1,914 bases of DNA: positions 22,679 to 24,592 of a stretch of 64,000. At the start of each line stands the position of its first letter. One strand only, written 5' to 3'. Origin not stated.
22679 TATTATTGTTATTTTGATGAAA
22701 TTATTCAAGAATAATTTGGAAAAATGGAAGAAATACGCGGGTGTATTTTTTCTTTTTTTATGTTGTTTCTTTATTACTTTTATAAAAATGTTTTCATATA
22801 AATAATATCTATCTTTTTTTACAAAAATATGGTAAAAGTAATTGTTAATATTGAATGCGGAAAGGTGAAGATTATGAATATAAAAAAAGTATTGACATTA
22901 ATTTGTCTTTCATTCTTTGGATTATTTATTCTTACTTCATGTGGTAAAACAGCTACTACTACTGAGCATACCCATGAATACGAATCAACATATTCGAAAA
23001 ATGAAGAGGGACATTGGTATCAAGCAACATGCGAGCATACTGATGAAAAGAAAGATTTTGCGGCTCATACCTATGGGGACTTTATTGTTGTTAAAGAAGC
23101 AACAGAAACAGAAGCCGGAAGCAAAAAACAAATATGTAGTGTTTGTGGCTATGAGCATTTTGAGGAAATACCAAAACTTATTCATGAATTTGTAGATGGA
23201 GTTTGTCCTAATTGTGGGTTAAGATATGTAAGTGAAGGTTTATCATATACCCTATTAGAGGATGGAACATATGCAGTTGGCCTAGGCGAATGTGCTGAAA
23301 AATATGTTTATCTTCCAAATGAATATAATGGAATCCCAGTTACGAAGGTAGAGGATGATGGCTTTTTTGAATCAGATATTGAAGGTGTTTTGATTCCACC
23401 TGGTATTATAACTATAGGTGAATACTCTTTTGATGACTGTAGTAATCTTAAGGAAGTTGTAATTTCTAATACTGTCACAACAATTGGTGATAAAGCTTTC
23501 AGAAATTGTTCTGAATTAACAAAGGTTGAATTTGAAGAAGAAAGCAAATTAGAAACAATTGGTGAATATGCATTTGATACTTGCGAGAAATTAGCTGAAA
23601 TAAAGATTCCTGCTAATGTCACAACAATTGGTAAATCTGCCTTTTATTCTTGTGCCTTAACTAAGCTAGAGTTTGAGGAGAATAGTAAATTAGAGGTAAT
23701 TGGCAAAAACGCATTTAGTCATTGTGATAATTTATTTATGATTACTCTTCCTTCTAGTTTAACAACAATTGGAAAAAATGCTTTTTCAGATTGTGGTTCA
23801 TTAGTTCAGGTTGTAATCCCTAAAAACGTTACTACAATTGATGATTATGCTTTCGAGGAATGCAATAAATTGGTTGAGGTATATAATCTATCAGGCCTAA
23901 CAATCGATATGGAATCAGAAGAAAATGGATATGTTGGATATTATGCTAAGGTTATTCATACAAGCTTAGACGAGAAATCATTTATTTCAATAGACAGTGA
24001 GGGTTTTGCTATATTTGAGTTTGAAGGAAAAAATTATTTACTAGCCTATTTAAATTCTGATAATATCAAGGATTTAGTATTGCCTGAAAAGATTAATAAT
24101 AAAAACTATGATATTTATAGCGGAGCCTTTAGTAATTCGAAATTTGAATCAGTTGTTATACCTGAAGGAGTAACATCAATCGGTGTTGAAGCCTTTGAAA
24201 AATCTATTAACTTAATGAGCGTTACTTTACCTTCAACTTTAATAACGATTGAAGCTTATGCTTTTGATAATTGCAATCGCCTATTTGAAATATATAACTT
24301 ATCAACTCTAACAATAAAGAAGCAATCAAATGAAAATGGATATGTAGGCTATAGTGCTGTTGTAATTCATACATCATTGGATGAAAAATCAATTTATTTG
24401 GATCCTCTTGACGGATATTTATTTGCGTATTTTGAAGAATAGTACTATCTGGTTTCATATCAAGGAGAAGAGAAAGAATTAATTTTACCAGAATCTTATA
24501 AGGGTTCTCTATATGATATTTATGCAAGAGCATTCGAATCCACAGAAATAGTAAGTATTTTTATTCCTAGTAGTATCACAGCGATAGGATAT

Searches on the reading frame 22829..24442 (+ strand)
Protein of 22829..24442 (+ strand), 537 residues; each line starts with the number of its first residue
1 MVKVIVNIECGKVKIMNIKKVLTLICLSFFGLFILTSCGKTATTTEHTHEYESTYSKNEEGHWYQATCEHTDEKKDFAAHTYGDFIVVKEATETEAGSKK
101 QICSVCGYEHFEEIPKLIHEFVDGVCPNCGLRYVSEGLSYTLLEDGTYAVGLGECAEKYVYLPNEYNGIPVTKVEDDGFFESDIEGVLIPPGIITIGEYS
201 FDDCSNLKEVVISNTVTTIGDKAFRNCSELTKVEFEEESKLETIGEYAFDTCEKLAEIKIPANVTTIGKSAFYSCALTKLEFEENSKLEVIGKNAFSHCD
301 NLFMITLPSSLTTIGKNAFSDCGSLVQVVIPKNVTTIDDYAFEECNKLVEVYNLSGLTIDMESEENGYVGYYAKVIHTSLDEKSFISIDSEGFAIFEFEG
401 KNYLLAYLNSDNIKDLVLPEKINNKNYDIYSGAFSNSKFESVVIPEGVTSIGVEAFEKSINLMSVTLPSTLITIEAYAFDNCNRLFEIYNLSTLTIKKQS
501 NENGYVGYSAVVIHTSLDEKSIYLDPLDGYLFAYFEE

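Call 3: search_protein_families(library=pfam, proteins=[window:22829-24442:+], max_evalue=1)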
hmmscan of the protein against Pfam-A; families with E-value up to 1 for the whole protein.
window:22829-24442:+ (537 aa): 9 families
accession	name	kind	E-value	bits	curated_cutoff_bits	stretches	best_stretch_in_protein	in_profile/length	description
PF13306.12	LRR_5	-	3.7e-65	218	27.7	3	172-285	1-111/127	BspA type Leucine rich repeat region (6 copies)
PF13855.12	LRR_8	-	7.6e-14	51.7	27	2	263-308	12-57/61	Leucine rich repeat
PF13229.12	Beta_helix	-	0.028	14.5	25.9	1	264-359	33-129/158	Right handed beta helix region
PF20102.4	DUF6492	-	0.031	13.8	22.9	1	47-95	227-275/291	Family of unknown function (DUF6492)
PF22838.1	COMMD8_HN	-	0.056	14.3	27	1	112-135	7-30/90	COMMD8, helical N-terminal domain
PF05725.18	FNIP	-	0.1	13.2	21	0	436-475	2-40/44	FNIP Repeat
PF24848.1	DUF7723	-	0.2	12.1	27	0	337-356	15-34/71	Family of unknown function (DUF7723)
PF21349.2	RUBY_RBDX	-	0.2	11.6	26.5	0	102-130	2-23/30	Rubrerythrin, rubredoxin-like domain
PF09297.16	Zn_ribbon_NUD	-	0.58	10.4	24.8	0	125-133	23-31/32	NADH pyrophosphatase zinc ribbon domain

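Call 6: search_protein_families(library=ncbifam, proteins=[window:22829-24442:+], max_evalue=1)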
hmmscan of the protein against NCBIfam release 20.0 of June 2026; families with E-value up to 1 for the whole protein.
window:22829-24442:+ (537 aa): 5 families
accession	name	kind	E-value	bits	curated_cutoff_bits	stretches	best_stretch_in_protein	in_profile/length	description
NF047961.1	adhesin_HupY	equivalog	5.9e-29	100.8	1250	2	157-393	395-636/978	leucine-rich repeat adhesin HupY/LrrG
NF045861.1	glide_Gli349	exception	7e-16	56.1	1750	2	204-299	2676-2768/3169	gliding machinery surface structure protein Gli349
TIGR00849.1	gutA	subfamily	0.0072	16.2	189.55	1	209-277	2-70/121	glucitol/sorbitol-specific PTS transporter subunit IIA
NF041722.1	phane_AmcA_3a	equivalog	0.12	13.1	65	1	94-116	27-49/58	multiple cyclophane-containing RiPP AmcA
NF047912.1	ECs_2282_CxxC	subfamily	0.13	12.2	37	1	102-130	4-34/60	ECs_2282 family putative zinc-binding protein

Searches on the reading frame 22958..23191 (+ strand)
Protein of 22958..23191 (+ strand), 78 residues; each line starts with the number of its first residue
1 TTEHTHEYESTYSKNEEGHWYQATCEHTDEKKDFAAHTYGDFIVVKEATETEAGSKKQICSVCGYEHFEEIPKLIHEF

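Call 17: find_homologous_proteins(query=A1, max_evalue=0.001)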
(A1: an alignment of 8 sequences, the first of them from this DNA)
Query A1 (8 sequences) (78 aa, profile of the alignment): 11 proteins with E <= 0.001 among 82 candidates.
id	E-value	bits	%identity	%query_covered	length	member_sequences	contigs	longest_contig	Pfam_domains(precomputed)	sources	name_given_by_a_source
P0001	4.0e-20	89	31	79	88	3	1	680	-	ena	-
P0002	3.7e-19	86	53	94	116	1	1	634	-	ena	-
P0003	2.3e-18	84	53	97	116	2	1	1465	-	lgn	-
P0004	7.4e-18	82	63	97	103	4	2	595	-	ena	-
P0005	2.6e-17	80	64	90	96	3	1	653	-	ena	-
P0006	2.1e-14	71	48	79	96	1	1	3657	-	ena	-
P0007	3.0e-12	64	40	79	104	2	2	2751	-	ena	-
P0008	2.7e-10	58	42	94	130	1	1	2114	-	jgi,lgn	-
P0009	2.2e-9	55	69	54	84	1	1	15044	-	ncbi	-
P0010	3.0e-9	55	56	41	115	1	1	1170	-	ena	-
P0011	1.5e-7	49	50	49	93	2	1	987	-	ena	-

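Call 24: search_protein_representatives(alignment_id=A1)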
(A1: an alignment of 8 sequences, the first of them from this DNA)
Query: 8 sequences, 79 profile positions. Proteins with E-value up to 0.001 (for the whole library): 27380; up to 1e-10: 11255; up to 1e-30: 1588. The best 150 are listed.
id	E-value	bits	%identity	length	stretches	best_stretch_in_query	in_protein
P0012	4.7e-186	619.5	-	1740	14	5-77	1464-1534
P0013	5.5e-169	564.8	-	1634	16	4-77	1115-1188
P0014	1.7e-168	563.2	-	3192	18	3-74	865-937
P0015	2.9e-162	543.2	-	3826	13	5-77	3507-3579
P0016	6.6e-156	522.9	-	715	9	3-78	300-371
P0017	8.2e-156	522.6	-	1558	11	5-78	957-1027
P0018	2.9e-140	472.8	-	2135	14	3-78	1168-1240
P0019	3.2e-133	450.2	-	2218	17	3-75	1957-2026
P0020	6.1e-133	449.3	-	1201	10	6-78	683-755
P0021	7.2e-130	439.5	-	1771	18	3-79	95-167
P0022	3.3e-129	437.4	-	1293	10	5-78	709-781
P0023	4.7e-124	420.8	-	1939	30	18-78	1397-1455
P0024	6.5e-124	420.4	-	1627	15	6-78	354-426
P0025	4.6e-123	417.6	-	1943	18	3-78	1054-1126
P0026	8.5e-123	416.8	-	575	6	4-75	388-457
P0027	1.6e-121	412.7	-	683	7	3-75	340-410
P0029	3.1e-118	402.2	-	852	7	4-74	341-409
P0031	1.8e-116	396.5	-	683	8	6-78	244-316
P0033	3.2e-115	392.5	-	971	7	4-79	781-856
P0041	1.6e-105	361.5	-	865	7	4-79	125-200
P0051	5.1e-96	331.0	-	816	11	4-72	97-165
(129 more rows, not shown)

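Call 25: search_protein_families(library=pfam, proteins=[P0016, P0026, P0027, P0031, P0020, P0012, P0029, P0033, P0041, P0051], max_evalue=0.01)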
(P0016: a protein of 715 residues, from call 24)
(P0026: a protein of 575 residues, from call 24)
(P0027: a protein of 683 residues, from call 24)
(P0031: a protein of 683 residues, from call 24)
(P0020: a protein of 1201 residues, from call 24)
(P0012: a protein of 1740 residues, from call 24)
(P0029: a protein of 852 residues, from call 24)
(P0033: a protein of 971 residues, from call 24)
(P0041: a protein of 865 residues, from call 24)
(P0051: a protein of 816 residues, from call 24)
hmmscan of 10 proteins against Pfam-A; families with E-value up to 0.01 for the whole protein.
P0016 (715 aa): 1 family
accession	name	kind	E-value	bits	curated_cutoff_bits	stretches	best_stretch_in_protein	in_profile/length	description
PF03802.19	CitX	-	0.0015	18.7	25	0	482-514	125-157/165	Apo-citrate lyase phosphoribosyl-dephospho-CoA transferase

P0026 (575 aa): 5 families
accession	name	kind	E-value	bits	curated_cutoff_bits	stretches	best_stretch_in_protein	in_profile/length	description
PF21349.2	RUBY_RBDX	-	7.2e-13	48.2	26.5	0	150-164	3-17/30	Rubrerythrin, rubredoxin-like domain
PF09526.16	DUF2387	-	3e-10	40.4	25.9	0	360-376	24-40/72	Probable metal-binding protein (DUF2387)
PF10080.14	FtrD-like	-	0.0014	19.2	26.3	0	368-387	53-73/101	Membrane iron-sulfur containing protein FtrD-like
PF14283.11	CD1107-like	-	0.0058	17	26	1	498-571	77-158/158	Mobile element protein CD1107-like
PF09889.16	DUF2116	-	0.0068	16.8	26.8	0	146-157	2-13/59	Probable treble clef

P0027 (683 aa): 5 families
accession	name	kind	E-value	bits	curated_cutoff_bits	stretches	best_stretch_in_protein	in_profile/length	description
PF00041.27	fn3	-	7.8e-11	42.5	25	2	515-580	7-73/84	Fibronectin type III domain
PF21910.2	GH85_C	-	2e-05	25.3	27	0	524-565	18-60/95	GH85 endohexosaminidases, C-terminal domain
PF21349.2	RUBY_RBDX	-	0.00032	20.5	26.5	0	465-481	1-17/30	Rubrerythrin, rubredoxin-like domain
PF25206.1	DUF7836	-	0.00081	19.6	26.7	0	35-57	19-41/59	Domain of unknown function (DUF7836)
PF13465.12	zf-H2C2_2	-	0.0099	16.6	40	0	458-473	8-23/26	Zinc-finger double domain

P0031 (683 aa): 9 families
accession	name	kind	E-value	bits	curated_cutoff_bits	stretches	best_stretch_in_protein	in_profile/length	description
PF06304.16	DUF1048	-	2.4e-10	41.2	29.6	0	376-409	13-46/102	Protein of unknown function (DUF1048)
PF06676.16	DUF1178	-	6.8e-09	36.7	31.6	0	56-110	6-60/147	Protein of unknown function (DUF1178)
PF01907.25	Ribosomal_L37e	-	3.3e-05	24.3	27.6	0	505-518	29-41/53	Ribosomal protein L37e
PF08271.17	Zn_Ribbon_TF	-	0.0032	17.4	29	0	362-380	15-33/43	TFIIB zinc-binding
PF05129.18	Zn_ribbon_Elf1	-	0.0034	17.9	29.8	0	219-243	39-63/79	Transcription elongation factor Elf1 like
PF13240.11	Zn_Ribbon_1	-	0.0052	17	25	0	366-376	13-23/23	zinc-ribbon domain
PF25252.1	DUF7854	-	0.0055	17.2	32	0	375-404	26-55/81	Family of unknown function (DUF7854)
PF11530.13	Pilin_PilX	-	0.0066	16.8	25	0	353-383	26-57/127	Minor type IV pilin, PilX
PF21349.2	RUBY_RBDX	-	0.0069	16.3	26.5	0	369-378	3-12/30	Rubrerythrin, rubredoxin-like domain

P0020 (1201 aa): 3 families
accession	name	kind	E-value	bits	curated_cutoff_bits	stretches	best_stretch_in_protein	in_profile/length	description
PF05180.17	zf-DNL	-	4.7e-05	23.7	27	0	524-544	2-22/64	DNL zinc finger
PF04151.21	PPC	-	0.00032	22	25.9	0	1118-1185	2-67/70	Bacterial pre-peptidase C-terminal domain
PF06461.17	CHDII_SANT-like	-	0.0027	18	28.8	0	320-371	49-99/138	CHD subfamily II, SANT-like domain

P0012 (1740 aa): 3 families
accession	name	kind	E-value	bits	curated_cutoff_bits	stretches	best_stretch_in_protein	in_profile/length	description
PF08271.17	Zn_Ribbon_TF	-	9.4e-14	51.1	29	0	893-909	18-34/43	TFIIB zinc-binding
PF21349.2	RUBY_RBDX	-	1.2e-10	41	26.5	0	1310-1325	1-16/30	Rubrerythrin, rubredoxin-like domain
PF13465.12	zf-H2C2_2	-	0.0017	19.1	40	0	1440-1458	8-26/26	Zinc-finger double domain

P0029 (852 aa): 15 families
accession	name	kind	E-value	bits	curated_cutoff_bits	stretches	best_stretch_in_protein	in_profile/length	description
PF21349.2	RUBY_RBDX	-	9e-19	67.1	26.5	0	465-478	1-14/30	Rubrerythrin, rubredoxin-like domain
PF13465.12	zf-H2C2_2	-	4.7e-11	42.8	40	0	99-113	9-23/26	Zinc-finger double domain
PF08271.17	Zn_Ribbon_TF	-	4.1e-10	39.5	29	0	393-411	20-38/43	TFIIB zinc-binding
PF02150.21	Zn_ribbon_RPB9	-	2.6e-09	37.3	25.2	0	383-401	13-30/36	RNA polymerases M/15 Kd subunit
PF06397.17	Desulfoferrod_N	-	9.5e-07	28.8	23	0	104-114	6-16/36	Desulfoferrodoxin, N-terminal domain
PF23108.1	Zf-C2H2_ZNF451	-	2e-06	28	29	0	465-488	1-24/57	Two consecutive Zinc fingers C2H2 type, ZNF451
PF23225.1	zf-C2H2_7th_ZNF462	-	1.7e-05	24.9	27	0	176-185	4-13/42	Zinc finger protein 462, seventh C2H2 zinc finger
PF08882.16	Acetone_carb_G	-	1.8e-05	25.4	21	0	427-480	40-92/113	Acetone carboxylase gamma subunit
PF10058.14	Zn_ribbon_10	-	1.8e-05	24.8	24.2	0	376-400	32-52/54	ER junction formation factor lunapark, zinc ribbon finger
PF09136.16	Glucodextran_B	-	2.1e-05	24.8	27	1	2-53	24-78/83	Glucodextranase, domain B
PF22952.2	KH_11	-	3.3e-05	24.6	24.6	0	237-297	8-68/85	Eukaryotic type KH-domain (KH-domain type I)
PF18868.7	zf-C2H2_3rep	-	0.00036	21.7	30.8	0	347-400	57-109/126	Zinc finger C2H2-type, 3 repeats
PF23674.1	RYYR-CCHC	-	0.0015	18.8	27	0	384-406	31-53/79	RYYR-CCHC domain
PF24292.1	DUF7479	-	0.0048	17.4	27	0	534-553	28-47/60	Domain of unknown function (DUF7479)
PF00301.25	Rubredoxin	-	0.006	17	23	0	249-287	2-36/47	Rubredoxin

P0033 (971 aa): 5 families
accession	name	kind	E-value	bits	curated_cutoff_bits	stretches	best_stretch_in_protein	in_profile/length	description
PF22004.1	SPAR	-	3.5e-09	36.7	27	0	757-789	34-66/75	Small regulatory polypeptide of amino acid response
PF15605.11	Ntox28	-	0.00012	22.6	25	0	864-909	27-71/113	Bacterial toxin 28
PF17802.7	SpaA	-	0.00017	22.2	23.1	0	367-408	40-83/91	Prealbumin-like fold domain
PF02350.25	Epimerase_2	-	0.00037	19.9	30.6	0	894-927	283-316/347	UDP-N-acetylglucosamine 2-epimerase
PF05129.18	Zn_ribbon_Elf1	-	0.0092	16.5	29.8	0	894-924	33-63/79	Transcription elongation factor Elf1 like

P0041 (865 aa): 4 families
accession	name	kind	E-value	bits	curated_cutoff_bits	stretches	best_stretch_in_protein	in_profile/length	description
PF03143.23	GTP_EFTU_D3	-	3.4e-14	53.5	27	1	651-741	7-105/106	Elongation factor Tu C-terminal domain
PF03144.31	GTP_EFTU_D2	-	1.5e-09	38.6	30.3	1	574-638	1-70/73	Elongation factor Tu domain 2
PF05180.17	zf-DNL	-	0.0013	19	27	0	179-195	3-19/64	DNL zinc finger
PF21613.2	Pesticin_RB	-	0.0099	16.3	27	0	156-197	67-109/136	Pesticin, receptor binding domain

P0051 (816 aa): 0 families
